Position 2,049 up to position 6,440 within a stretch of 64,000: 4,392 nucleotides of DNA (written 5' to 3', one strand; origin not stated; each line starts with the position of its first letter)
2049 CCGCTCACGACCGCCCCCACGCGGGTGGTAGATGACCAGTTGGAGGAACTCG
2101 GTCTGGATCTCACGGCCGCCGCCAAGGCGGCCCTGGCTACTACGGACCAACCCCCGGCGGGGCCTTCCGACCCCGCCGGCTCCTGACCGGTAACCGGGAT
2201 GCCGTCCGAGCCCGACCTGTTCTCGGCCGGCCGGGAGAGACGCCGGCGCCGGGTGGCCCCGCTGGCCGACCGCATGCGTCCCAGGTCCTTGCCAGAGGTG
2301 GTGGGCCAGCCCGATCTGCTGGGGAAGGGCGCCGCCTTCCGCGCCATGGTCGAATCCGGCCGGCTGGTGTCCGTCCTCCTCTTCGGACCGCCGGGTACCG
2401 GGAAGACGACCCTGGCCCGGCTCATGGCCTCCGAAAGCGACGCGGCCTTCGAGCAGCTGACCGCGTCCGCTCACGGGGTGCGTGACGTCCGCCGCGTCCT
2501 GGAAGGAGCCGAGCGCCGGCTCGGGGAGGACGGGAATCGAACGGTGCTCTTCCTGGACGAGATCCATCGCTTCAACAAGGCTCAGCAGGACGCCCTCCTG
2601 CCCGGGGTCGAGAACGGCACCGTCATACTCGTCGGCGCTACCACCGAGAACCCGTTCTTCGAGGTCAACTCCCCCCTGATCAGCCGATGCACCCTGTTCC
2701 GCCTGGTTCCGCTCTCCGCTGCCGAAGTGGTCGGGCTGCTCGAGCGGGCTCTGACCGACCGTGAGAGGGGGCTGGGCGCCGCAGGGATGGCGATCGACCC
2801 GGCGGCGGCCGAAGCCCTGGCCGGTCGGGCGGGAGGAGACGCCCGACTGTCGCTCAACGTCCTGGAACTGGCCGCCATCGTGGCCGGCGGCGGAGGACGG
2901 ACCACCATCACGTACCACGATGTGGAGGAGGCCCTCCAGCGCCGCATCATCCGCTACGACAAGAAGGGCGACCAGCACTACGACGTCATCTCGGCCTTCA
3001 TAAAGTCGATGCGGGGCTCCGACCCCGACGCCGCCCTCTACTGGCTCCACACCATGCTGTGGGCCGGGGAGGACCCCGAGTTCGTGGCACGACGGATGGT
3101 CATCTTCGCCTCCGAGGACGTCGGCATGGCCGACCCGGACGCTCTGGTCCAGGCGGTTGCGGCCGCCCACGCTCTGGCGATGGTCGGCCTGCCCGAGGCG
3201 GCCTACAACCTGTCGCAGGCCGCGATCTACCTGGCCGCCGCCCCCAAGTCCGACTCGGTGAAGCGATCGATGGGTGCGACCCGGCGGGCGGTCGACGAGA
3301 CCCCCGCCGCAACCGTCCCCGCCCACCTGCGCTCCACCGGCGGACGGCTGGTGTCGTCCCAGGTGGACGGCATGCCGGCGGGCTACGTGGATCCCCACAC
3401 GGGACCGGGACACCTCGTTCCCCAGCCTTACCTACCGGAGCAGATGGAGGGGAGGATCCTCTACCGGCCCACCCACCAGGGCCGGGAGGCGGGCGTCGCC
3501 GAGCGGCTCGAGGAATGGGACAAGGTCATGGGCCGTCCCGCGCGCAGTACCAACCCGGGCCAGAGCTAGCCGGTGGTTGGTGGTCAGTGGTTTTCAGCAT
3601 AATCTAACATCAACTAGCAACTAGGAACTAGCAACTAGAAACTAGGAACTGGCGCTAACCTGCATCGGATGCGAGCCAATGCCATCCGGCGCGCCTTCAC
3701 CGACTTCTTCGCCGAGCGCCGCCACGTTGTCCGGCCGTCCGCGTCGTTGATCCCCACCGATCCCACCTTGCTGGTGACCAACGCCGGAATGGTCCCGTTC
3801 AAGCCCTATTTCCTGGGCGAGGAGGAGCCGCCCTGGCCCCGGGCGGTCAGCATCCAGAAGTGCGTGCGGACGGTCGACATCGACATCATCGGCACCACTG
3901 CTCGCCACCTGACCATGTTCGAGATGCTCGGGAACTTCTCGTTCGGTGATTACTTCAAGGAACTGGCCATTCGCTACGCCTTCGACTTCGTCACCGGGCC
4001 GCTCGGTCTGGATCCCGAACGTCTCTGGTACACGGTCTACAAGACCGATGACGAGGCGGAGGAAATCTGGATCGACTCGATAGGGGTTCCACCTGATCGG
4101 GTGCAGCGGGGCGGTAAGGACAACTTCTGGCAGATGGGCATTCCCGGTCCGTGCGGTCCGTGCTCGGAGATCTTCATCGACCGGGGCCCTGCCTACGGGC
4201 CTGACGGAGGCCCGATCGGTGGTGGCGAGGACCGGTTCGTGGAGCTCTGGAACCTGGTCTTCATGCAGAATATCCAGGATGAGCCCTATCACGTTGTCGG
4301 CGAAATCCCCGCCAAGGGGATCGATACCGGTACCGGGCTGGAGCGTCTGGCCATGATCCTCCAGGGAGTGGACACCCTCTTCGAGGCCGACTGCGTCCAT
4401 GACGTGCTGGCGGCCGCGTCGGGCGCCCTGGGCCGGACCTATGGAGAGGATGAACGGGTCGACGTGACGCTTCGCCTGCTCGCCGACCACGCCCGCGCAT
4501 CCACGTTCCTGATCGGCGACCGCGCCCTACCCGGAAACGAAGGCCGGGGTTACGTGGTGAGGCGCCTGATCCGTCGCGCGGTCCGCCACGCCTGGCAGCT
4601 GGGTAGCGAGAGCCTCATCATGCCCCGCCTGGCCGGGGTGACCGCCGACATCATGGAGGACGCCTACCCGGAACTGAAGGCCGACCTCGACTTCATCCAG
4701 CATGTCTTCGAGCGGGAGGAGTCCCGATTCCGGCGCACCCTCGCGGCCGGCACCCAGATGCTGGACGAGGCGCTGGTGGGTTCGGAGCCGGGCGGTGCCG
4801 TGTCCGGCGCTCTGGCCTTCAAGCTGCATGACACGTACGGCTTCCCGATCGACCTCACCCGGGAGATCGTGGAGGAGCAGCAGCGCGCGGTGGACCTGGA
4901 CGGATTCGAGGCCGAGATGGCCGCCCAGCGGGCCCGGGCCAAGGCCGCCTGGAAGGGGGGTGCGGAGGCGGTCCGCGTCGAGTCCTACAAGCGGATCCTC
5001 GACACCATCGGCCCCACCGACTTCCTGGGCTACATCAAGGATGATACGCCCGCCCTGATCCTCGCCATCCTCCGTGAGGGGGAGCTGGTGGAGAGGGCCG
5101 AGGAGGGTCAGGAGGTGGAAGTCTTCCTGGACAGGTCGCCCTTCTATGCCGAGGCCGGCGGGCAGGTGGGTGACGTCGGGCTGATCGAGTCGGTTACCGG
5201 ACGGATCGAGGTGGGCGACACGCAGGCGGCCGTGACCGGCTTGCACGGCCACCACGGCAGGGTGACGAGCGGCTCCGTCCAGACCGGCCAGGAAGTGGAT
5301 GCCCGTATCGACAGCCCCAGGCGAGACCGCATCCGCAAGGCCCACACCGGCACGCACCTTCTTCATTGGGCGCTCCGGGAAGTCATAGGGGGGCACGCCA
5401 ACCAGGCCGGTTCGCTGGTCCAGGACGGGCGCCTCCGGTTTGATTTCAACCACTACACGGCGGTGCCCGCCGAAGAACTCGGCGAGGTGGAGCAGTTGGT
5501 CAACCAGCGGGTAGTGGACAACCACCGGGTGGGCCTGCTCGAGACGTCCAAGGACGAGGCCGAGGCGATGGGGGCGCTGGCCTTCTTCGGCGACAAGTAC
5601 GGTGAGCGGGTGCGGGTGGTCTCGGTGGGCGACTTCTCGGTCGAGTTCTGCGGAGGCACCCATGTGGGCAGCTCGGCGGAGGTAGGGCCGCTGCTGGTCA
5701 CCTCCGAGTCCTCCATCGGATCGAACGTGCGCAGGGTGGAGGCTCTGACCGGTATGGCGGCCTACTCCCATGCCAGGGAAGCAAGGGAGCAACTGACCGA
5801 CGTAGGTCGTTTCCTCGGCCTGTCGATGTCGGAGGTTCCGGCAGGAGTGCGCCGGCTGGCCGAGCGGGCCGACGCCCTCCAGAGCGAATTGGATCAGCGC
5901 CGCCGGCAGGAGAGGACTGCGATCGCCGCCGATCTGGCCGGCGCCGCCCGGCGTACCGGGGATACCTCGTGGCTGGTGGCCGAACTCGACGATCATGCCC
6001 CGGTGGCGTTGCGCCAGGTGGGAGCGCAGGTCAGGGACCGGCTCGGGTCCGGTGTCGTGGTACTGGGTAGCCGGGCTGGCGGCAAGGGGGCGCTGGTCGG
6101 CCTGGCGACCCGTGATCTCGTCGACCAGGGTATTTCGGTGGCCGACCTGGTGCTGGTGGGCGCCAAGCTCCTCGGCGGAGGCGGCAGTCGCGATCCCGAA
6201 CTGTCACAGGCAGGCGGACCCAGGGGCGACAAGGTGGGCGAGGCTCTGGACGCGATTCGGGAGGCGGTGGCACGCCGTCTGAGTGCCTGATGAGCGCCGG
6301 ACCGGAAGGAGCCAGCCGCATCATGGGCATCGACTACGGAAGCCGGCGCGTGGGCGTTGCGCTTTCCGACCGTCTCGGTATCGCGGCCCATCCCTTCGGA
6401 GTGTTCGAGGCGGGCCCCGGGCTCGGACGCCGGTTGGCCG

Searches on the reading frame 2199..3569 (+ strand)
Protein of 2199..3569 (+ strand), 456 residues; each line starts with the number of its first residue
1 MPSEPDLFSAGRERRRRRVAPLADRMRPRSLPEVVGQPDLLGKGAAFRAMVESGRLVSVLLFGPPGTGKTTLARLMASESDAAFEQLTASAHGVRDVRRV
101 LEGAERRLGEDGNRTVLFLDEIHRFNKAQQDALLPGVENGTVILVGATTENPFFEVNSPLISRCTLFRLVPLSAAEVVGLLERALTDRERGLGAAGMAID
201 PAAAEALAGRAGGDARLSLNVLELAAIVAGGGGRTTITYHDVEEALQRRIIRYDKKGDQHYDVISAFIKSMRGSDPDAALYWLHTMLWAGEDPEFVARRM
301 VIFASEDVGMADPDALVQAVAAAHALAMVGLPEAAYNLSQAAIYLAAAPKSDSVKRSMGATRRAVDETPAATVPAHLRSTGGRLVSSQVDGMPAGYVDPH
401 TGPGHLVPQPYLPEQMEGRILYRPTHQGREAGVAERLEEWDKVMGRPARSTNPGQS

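Call 18: search_protein_families(library=pfam, proteins=[window:2199-3569:+])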
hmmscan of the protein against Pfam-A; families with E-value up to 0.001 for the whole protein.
window:2199-3569:+ (456 aa): 13 families
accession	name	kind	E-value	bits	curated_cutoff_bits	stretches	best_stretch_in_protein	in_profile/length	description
PF12002.13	MgsA_C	-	1.1e-53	182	27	1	273-440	1-166/167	MgsA AAA+ ATPase C terminal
PF16193.11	AAA_assoc_2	-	3.4e-26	91.7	34.3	1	197-272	5-81/81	AAA C-terminal domain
PF00004.35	AAA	-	3.4e-17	63.5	21.2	1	59-171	1-130/131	ATPase family associated with various cellular activities (AAA)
PF05496.18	RuvB_N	-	3.7e-13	50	27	1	26-148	1-120/159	Holliday junction DNA helicase RuvB P-loop domain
PF13191.12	AAA_16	-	1.4e-08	35.8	32.6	1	50-79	18-47/167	AAA ATPase domain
PF13173.12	AAA_14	-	5.7e-08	33.3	27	1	59-177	5-128/129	AAA domain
PF00158.32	Sigma54_activat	-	2.4e-07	31.1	20.2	0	111-151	91-131/168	Sigma-54 interaction domain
PF07728.20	AAA_5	-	3.8e-07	30.6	22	1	59-150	2-103/139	AAA domain (dynein-related subfamily)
PF01078.27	Mg_chelatase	-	1.9e-06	27.9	20.3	0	58-77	24-43/207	Magnesium chelatase, subunit ChlI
PF13401.12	AAA_22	-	1.4e-05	25.9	27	1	59-124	8-77/130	AAA domain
PF14532.12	Sigma54_activ_2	-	2.3e-05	25.1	25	1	57-137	22-93/138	Sigma-54 interaction domain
PF13604.12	AAA_30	-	0.00021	21.5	27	0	45-146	8-123/191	AAA domain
PF22703.2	Cdc6_lid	-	0.00041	20.6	27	0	206-245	27-66/68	Cdc6 AAA+ ATPase-type lid domain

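Call 66: find_encoding_contigs(protein=window:2199-3569:+, flank=10000, max_places=2)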
Protein window:2199-3569:+ (456 aa): 6 contigs read that carry it; 2 places shown.
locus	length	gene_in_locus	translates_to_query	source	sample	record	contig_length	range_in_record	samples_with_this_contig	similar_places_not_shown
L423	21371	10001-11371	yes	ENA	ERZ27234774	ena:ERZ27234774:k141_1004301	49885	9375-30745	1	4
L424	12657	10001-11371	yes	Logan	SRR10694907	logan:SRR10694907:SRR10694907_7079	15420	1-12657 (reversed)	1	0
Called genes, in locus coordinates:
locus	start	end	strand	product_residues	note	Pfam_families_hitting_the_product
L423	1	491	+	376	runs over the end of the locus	PF01702:TGT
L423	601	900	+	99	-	PF02699:YajC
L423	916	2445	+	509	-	PF21760:SecD_1st, PF22599:SecDF_P1_head, PF03176:MMPL, PF02355:SecD_SecF_C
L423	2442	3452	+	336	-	PF02355:SecD_SecF_C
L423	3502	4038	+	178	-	PF00156:Pribosyltran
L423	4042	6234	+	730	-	PF13328:HD_4, PF01966:HD, PF04607:RelA_SpoT, PF02824:TGS, PF19296:RelA_AH, PF28438:RelA_RIS, PF01842:ACT, PF13291:ACT_4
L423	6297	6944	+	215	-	PF00753:Lactamase_B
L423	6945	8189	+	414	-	PF13393:tRNA-synt_His, PF00587:tRNA-synt_2b, PF03129:HGTP_anticodon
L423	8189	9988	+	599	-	PF01336:tRNA_anti-codon, PF00152:tRNA-synt_2, PF02938:GAD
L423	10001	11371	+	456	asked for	PF05496:RuvB_N, PF00158:Sigma54_activat (faint), PF13173:AAA_14, PF14532:Sigma54_activ_2 (weak), PF00004:AAA, PF07728:AAA_5 (weak), PF16193:AAA_assoc_2, PF12002:MgsA_C, +3 more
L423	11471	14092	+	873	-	PF01411:tRNA-synt_2c, PF07973:tRNA_SAD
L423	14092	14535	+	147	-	PF03652:RuvX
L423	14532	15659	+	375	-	PF02618:YceG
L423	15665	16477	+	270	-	PF08501:Shikimate_dh_N, PF18317:SDH_C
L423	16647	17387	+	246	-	PF01478:Peptidase_A24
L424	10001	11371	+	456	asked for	PF05496:RuvB_N, PF00158:Sigma54_activat (faint), PF13173:AAA_14, PF14532:Sigma54_activ_2 (weak), PF00004:AAA, PF07728:AAA_5 (weak), PF16193:AAA_assoc_2, PF12002:MgsA_C, +3 more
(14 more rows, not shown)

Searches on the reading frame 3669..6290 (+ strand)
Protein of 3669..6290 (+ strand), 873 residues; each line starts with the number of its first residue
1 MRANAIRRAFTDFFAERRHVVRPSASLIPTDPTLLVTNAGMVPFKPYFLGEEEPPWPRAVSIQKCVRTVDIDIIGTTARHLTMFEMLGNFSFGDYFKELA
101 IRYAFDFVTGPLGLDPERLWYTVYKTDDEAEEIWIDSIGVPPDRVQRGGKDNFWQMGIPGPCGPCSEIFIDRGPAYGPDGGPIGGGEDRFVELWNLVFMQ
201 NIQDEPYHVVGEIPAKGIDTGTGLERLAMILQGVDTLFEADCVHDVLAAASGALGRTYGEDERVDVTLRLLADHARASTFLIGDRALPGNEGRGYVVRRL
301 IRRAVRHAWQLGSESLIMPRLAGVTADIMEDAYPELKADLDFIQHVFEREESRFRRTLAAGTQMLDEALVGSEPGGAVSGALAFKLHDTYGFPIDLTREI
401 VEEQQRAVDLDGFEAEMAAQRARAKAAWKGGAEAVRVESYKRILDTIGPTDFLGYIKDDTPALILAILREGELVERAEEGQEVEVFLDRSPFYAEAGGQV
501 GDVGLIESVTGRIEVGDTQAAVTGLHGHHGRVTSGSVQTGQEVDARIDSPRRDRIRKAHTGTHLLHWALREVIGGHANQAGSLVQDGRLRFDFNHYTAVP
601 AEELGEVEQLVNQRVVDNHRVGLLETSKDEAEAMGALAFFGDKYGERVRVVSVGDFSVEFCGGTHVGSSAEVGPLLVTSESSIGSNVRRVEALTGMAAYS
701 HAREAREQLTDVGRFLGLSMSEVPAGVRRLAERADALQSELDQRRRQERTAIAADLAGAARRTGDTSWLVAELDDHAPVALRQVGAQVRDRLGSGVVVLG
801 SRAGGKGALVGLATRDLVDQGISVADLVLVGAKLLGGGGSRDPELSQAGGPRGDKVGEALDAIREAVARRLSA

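Call 12: find_encoding_contigs(protein=window:3669-6290:+, flank=2000, max_places=5)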
Protein window:3669-6290:+ (873 aa): 9 contigs read that carry it; 3 places shown.
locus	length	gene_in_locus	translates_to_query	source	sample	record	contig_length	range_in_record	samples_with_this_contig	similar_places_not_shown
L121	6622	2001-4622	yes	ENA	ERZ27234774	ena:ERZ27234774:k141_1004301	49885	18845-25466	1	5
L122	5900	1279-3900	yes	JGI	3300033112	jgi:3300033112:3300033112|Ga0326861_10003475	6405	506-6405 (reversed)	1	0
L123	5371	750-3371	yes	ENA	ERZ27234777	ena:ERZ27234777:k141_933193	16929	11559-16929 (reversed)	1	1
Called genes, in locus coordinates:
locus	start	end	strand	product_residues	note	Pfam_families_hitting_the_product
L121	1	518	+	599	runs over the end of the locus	PF01336:tRNA_anti-codon, PF00152:tRNA-synt_2, PF02938:GAD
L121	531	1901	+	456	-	PF05496:RuvB_N, PF00158:Sigma54_activat (faint), PF13173:AAA_14, PF14532:Sigma54_activ_2 (weak), PF00004:AAA, PF07728:AAA_5 (weak), PF16193:AAA_assoc_2, PF12002:MgsA_C, +3 more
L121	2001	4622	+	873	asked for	PF01411:tRNA-synt_2c, PF07973:tRNA_SAD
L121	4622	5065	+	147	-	PF03652:RuvX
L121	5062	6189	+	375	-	PF02618:YceG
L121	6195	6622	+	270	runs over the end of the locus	PF08501:Shikimate_dh_N, PF18317:SDH_C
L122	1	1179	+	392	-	?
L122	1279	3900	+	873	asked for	PF01411:tRNA-synt_2c, PF07973:tRNA_SAD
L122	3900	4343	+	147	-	PF03652:RuvX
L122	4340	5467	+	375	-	PF02618:YceG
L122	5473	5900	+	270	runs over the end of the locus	PF08501:Shikimate_dh_N, PF18317:SDH_C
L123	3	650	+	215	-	?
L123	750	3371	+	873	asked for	PF01411:tRNA-synt_2c, PF07973:tRNA_SAD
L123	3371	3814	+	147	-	PF03652:RuvX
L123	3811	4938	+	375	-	PF02618:YceG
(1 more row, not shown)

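Call 31: find_homologous_proteins(query=window:3669-6290:+, max_evalue=1e-100)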
Query window:3669-6290:+ (873 aa): 7999 proteins with E <= 1e-100 among 8000 candidates; the best 120 are listed.
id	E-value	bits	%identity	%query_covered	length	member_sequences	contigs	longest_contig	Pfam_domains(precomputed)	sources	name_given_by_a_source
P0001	0.0e+0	1904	97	100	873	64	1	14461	PF01411.25,PF07973.20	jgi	-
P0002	0.0e+0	1799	91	100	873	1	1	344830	PF01411.25,PF07973.20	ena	-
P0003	0.0e+0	1663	84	100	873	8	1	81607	PF01411.25,PF07973.20,PF02272.25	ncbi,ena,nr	ncbi:MAG: alanine--tRNA ligase [bacterium]|nr:alanine--tRNA ligase [bacterium]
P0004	0.0e+0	1640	82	100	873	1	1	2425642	PF01411.25,PF07973.20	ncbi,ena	-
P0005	0.0e+0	1602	81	100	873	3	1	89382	PF01411.25,PF07973.20,PF02272.25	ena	-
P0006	0.0e+0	1585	80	100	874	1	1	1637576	PF01411.25,PF07973.20,PF02272.25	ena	-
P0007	0.0e+0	1584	80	100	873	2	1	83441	PF01411.25,PF07973.20,PF02272.25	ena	-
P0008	0.0e+0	1582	80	100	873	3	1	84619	PF01411.25,PF07973.20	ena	-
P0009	0.0e+0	1582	79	100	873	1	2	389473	PF01411.25,PF07973.20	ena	-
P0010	0.0e+0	1578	80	100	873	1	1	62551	PF01411.25,PF07973.20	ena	-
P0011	0.0e+0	1576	79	100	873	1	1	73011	PF01411.25,PF07973.20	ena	-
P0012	0.0e+0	1576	80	100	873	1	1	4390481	PF01411.25,PF07973.20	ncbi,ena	-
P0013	0.0e+0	1574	80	100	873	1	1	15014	PF01411.25,PF07973.20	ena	-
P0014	0.0e+0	1574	79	100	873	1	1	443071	PF01411.25,PF07973.20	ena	-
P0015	0.0e+0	1572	80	100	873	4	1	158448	PF01411.25,PF07973.20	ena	-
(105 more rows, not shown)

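Call 32: find_encoding_contigs(protein=P0001, flank=10000, max_places=1)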
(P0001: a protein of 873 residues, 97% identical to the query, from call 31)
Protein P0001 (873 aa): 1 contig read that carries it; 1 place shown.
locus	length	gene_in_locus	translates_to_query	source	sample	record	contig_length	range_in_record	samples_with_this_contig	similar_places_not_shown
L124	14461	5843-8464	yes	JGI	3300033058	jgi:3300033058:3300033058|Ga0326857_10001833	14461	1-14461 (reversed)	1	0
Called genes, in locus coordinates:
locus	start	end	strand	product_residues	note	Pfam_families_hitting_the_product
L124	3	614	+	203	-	?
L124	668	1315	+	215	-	PF00753:Lactamase_B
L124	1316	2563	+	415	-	PF13393:tRNA-synt_His, PF00587:tRNA-synt_2b, PF03129:HGTP_anticodon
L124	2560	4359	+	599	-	PF01336:tRNA_anti-codon, PF00152:tRNA-synt_2, PF02938:GAD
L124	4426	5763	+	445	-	PF01078:Mg_chelatase (faint), PF05496:RuvB_N, PF00004:AAA, PF07728:AAA_5 (weak), PF13173:AAA_14, PF14532:Sigma54_activ_2 (weak), PF16193:AAA_assoc_2, PF12002:MgsA_C, +3 more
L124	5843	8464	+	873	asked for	PF01411:tRNA-synt_2c, PF07973:tRNA_SAD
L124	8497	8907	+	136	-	PF03652:RuvX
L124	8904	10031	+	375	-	PF02618:YceG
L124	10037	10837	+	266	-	PF08501:Shikimate_dh_N, PF18317:SDH_C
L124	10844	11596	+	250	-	PF06750:A24_N_bact (weak), PF01478:Peptidase_A24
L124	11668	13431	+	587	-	PF03485:Arg_tRNA_synt_N, PF00750:tRNA-synt_1d, PF05746:DALR_1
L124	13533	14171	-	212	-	-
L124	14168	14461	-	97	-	?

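Call 33: find_encoding_contigs(protein=P0002, flank=10000, max_places=1)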
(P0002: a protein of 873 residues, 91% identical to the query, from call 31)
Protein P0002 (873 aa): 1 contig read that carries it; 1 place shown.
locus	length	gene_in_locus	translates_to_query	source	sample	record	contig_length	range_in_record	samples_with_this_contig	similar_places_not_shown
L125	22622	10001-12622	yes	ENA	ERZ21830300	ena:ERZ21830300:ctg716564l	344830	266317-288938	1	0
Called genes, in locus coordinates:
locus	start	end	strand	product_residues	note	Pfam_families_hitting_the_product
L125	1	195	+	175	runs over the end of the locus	PF00156:Pribosyltran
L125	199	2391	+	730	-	PF13328:HD_4, PF01966:HD, PF04607:RelA_SpoT, PF02824:TGS, PF19296:RelA_AH, PF28438:RelA_RIS, PF01842:ACT (weak), PF13291:ACT_4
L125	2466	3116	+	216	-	PF00753:Lactamase_B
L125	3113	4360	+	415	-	PF13393:tRNA-synt_His, PF00587:tRNA-synt_2b, PF03129:HGTP_anticodon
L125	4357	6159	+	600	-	PF01336:tRNA_anti-codon, PF00152:tRNA-synt_2, PF02938:GAD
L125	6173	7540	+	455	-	PF05496:RuvB_N, PF13173:AAA_14, PF14532:Sigma54_activ_2 (weak), PF00004:AAA, PF07728:AAA_5 (weak), PF16193:AAA_assoc_2, PF22703:Cdc6_lid (weak), PF12002:MgsA_C, +4 more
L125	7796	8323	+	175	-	-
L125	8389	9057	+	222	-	-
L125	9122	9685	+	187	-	PF12802:MarR_2, PF01047:MarR, PF13463:HTH_27 (faint), PF13601:HTH_34 (weak)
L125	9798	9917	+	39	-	-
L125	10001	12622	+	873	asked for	PF01411:tRNA-synt_2c, PF07973:tRNA_SAD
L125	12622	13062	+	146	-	PF03652:RuvX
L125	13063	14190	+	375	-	PF02618:YceG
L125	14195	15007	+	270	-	PF08501:Shikimate_dh_N, PF18317:SDH_C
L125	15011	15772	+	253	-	PF06750:A24_N_bact (weak), PF01478:Peptidase_A24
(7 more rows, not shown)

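Call 34: find_encoding_contigs(protein=P0003, flank=10000, max_places=1)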
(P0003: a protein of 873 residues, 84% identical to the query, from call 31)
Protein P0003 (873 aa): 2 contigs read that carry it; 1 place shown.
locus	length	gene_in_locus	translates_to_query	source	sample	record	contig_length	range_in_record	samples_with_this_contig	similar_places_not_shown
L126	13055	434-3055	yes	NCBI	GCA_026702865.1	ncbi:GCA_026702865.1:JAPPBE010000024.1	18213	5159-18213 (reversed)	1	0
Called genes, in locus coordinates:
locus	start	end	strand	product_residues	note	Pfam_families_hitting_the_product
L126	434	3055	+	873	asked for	PF01411:tRNA-synt_2c, PF07973:tRNA_SAD, PF02272:DHHA1 (faint)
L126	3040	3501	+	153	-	PF03652:RuvX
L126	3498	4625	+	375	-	PF02618:YceG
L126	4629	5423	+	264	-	PF08501:Shikimate_dh_N, PF18317:SDH_C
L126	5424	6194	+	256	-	PF01478:Peptidase_A24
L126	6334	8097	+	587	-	PF03485:Arg_tRNA_synt_N, PF00750:tRNA-synt_1d, PF05746:DALR_1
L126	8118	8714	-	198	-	-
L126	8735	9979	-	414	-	PF00037:Fer4 (faint), PF12797:Fer4_2 (faint), PF12837:Fer4_6 (faint), PF13183:Fer4_8, PF12838:Fer4_7, PF13484:Fer4_16 (weak), PF13534:Fer4_17, PF02754:CCG, +1 more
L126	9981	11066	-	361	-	PF01565:FAD_binding_4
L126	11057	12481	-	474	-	PF01565:FAD_binding_4, PF02913:FAD-oxidase_C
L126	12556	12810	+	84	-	PF08712:Nfu_N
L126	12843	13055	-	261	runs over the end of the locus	-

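Call 35: find_encoding_contigs(protein=P0004, flank=10000, max_places=1)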
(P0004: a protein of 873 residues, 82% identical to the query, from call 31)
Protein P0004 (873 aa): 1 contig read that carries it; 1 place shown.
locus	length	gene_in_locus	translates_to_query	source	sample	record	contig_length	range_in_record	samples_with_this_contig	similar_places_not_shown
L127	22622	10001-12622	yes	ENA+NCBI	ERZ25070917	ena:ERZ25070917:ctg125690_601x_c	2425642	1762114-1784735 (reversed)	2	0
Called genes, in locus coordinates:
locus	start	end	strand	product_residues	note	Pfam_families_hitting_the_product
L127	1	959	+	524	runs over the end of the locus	PF21760:SecD_1st, PF22599:SecDF_P1_head, PF02355:SecD_SecF_C, PF03176:MMPL (weak)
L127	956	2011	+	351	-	PF02355:SecD_SecF_C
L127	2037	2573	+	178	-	PF00156:Pribosyltran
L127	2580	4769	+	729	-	PF13328:HD_4, PF01966:HD, PF04607:RelA_SpoT, PF02824:TGS, PF19296:RelA_AH, PF28438:RelA_RIS, PF01842:ACT, PF13291:ACT_4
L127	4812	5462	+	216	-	PF00753:Lactamase_B, PF12706:Lactamase_B_2 (weak)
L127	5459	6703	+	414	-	PF13393:tRNA-synt_His, PF00587:tRNA-synt_2b, PF03129:HGTP_anticodon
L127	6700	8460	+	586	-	PF01336:tRNA_anti-codon, PF00152:tRNA-synt_2, PF02938:GAD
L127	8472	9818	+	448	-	PF05496:RuvB_N, PF13173:AAA_14 (weak), PF14532:Sigma54_activ_2 (weak), PF00004:AAA, PF07728:AAA_5, PF16193:AAA_assoc_2, PF22703:Cdc6_lid (weak), PF12002:MgsA_C, +5 more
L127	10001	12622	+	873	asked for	PF01411:tRNA-synt_2c, PF07973:tRNA_SAD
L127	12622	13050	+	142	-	PF03652:RuvX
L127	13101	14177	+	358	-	PF02618:YceG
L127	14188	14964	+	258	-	PF08501:Shikimate_dh_N, PF18317:SDH_C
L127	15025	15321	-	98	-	-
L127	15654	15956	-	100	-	PF01844:HNH (faint)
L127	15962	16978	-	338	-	-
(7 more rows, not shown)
